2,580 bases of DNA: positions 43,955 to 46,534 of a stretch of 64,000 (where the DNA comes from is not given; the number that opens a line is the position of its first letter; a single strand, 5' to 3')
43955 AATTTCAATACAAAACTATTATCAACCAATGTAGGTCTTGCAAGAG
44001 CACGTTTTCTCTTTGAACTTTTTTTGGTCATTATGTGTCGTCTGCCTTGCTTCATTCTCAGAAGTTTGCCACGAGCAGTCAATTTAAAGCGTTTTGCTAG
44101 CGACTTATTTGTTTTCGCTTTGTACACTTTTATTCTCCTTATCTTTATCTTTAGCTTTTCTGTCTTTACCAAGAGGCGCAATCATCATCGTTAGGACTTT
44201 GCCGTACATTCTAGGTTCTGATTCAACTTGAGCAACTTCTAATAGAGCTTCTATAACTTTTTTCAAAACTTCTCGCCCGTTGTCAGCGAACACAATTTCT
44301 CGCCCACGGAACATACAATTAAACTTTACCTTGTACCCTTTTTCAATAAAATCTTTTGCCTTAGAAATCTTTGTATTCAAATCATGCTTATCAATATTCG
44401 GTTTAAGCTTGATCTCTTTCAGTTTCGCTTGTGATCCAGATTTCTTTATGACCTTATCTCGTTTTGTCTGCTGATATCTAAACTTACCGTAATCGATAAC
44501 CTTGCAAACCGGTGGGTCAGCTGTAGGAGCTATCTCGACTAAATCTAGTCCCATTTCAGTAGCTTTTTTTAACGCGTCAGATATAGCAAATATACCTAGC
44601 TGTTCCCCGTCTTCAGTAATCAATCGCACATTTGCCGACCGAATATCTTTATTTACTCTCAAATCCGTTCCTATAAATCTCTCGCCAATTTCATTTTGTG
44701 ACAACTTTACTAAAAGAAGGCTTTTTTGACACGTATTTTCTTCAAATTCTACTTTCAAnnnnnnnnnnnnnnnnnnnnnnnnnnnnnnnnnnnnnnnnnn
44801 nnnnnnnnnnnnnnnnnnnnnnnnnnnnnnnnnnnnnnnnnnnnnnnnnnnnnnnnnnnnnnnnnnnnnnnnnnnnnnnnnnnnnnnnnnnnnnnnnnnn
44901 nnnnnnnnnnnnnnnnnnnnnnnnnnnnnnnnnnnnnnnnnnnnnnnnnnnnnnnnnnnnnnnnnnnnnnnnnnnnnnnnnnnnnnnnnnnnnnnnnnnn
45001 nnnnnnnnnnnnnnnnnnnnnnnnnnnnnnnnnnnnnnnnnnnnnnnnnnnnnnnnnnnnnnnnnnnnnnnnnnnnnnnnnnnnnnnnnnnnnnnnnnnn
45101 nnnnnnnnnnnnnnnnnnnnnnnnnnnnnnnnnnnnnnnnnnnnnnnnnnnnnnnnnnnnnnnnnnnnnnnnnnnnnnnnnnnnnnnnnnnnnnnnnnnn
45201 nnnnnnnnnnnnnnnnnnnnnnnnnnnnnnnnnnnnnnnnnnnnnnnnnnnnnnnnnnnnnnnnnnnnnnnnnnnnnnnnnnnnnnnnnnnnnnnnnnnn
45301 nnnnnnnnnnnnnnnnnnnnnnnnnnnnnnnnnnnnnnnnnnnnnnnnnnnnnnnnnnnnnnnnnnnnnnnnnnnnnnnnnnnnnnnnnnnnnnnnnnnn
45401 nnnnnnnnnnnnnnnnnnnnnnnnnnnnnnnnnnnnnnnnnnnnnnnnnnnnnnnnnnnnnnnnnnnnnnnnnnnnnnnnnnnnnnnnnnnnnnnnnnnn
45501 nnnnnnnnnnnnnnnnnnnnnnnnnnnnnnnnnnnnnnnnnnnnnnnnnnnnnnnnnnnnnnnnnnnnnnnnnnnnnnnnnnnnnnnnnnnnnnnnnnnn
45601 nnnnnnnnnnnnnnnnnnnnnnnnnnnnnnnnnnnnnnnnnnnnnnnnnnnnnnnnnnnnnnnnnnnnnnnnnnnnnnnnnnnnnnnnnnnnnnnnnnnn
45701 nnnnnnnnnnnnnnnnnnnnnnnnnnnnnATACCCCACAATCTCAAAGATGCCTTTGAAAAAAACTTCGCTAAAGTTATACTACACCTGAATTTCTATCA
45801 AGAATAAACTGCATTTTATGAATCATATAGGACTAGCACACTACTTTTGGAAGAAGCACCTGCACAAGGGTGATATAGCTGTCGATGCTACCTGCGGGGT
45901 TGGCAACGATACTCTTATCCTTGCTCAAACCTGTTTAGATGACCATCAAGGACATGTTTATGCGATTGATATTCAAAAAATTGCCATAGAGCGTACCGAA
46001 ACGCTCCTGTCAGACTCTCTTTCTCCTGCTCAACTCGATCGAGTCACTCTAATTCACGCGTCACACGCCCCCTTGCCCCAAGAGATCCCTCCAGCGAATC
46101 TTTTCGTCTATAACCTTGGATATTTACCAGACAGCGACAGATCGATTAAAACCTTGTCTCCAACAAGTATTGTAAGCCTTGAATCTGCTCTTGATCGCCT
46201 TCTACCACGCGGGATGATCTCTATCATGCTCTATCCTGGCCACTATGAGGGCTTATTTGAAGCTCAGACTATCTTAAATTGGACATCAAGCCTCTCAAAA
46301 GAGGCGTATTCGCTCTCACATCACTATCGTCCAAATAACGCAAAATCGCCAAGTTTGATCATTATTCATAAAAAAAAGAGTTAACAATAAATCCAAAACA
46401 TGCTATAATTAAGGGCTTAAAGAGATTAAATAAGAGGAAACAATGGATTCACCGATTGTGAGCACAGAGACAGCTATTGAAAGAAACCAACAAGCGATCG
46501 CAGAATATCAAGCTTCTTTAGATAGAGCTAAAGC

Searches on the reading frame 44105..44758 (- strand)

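Call 77: search_protein_families(library=pfam, proteins=[window:44105-44758:-], max_evalue=0.001)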
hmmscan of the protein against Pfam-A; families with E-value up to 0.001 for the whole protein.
window:44105-44758:- (217 aa): 2 families
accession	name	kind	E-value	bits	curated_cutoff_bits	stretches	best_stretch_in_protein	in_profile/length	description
PF00707.27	IF3_C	-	1.8e-31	108.3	34.8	1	112-195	2-85/86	Translation initiation factor IF-3, C-terminal domain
PF05198.21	IF3_N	-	1.4e-30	105.7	26.9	1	35-102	1-68/70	Translation initiation factor IF-3, N-terminal domain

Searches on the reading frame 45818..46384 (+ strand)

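Call 77: search_protein_families(library=pfam, proteins=[window:45818-46384:+], max_evalue=0.001)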
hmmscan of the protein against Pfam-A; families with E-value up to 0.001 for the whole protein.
window:45818-46384:+ (188 aa): 3 families
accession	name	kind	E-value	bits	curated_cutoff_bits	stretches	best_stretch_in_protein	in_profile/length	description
PF06962.18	rRNA_methylase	-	3.6e-34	118.1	22.7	1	47-184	1-136/137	Putative rRNA methylase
PF13847.12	Methyltransf_31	-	1.3e-05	25.4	27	1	16-78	2-58/145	Methyltransferase domain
PF13649.12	Methyltransf_25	-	0.00015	22.8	27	1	22-107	2-81/97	Methyltransferase domain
